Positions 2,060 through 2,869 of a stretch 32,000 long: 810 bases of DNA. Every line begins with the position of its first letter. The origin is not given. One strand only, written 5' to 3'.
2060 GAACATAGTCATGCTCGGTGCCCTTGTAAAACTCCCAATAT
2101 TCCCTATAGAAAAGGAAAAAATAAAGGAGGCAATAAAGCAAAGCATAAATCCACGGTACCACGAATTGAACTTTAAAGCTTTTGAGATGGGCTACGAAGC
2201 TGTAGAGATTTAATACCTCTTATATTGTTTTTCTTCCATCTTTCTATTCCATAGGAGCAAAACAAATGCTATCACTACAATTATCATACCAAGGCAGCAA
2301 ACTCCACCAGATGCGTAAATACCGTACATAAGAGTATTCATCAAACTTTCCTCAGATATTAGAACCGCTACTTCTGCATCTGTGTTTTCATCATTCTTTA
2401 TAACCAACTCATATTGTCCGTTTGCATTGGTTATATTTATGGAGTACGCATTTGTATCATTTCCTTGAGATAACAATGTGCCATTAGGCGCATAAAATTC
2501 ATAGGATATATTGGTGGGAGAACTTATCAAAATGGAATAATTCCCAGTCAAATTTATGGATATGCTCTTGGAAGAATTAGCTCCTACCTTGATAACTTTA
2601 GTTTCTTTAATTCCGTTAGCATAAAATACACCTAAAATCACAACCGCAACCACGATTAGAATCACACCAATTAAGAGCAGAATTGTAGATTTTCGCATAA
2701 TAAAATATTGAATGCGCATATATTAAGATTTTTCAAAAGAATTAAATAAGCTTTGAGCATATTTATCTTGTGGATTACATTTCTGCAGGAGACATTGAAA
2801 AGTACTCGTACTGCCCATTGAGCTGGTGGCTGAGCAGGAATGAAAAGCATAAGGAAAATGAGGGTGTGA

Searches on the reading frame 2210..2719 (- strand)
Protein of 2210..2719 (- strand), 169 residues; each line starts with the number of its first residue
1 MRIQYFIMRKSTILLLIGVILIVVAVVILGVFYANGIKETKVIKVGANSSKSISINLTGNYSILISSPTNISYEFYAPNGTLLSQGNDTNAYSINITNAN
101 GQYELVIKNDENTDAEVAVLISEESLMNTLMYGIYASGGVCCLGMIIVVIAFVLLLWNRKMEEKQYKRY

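Call 33: search_protein_families(library=pfam, proteins=[window:2210-2719:-], max_evalue=0.1)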
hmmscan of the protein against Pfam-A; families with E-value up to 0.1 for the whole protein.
window:2210-2719:- (169 aa): 10 families
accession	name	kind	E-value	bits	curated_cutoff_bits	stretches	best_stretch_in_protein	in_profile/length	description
PF15706.10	TMEM132_C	-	0.0023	18.1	27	1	113-158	14-59/87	TMEM132 C-terminal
PF24312.1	Ig-like_POM152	-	0.013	16.3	27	1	35-106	7-72/89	Nucleoporin POM152, Ig-like domain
PF20705.2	DUF6821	-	0.02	15.1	27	1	108-165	68-123/174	Family of unknown function (DUF6821)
PF23600.1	DUF7139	-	0.031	14.3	30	0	12-45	24-59/150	Domain of unknown function (DUF7139)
PF20990.2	DUF2207_C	-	0.064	13.4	33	1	12-161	143-189/247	Predicted membrane protein (DUF2207) C-terminal domain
PF19744.4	DUF6232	-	0.069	14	27.4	0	10-30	54-74/117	Family of unknown function (DUF6232)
PF06143.16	Baculo_11_kDa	-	0.074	13.1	28.4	0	140-160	40-60/84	Baculovirus 11 kDa family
PF23560.1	GBD_Hemicentin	-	0.088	13.2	27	0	50-115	26-93/100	Hemicentin galactose-binding domain-like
PF01483.27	P_proprotein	-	0.092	13.3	21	0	52-114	9-75/86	Proprotein convertase P-domain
PF01105.29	EMP24_GP25L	-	0.096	13.2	25.9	1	57-119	24-91/182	emp24/gp25L/p24 family/GOLD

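Call 34: search_protein_families(library=padloc, proteins=[window:2210-2719:-], max_evalue=0.01)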
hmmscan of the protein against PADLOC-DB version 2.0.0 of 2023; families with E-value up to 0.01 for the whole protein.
window:2210-2719:- (169 aa): 0 families
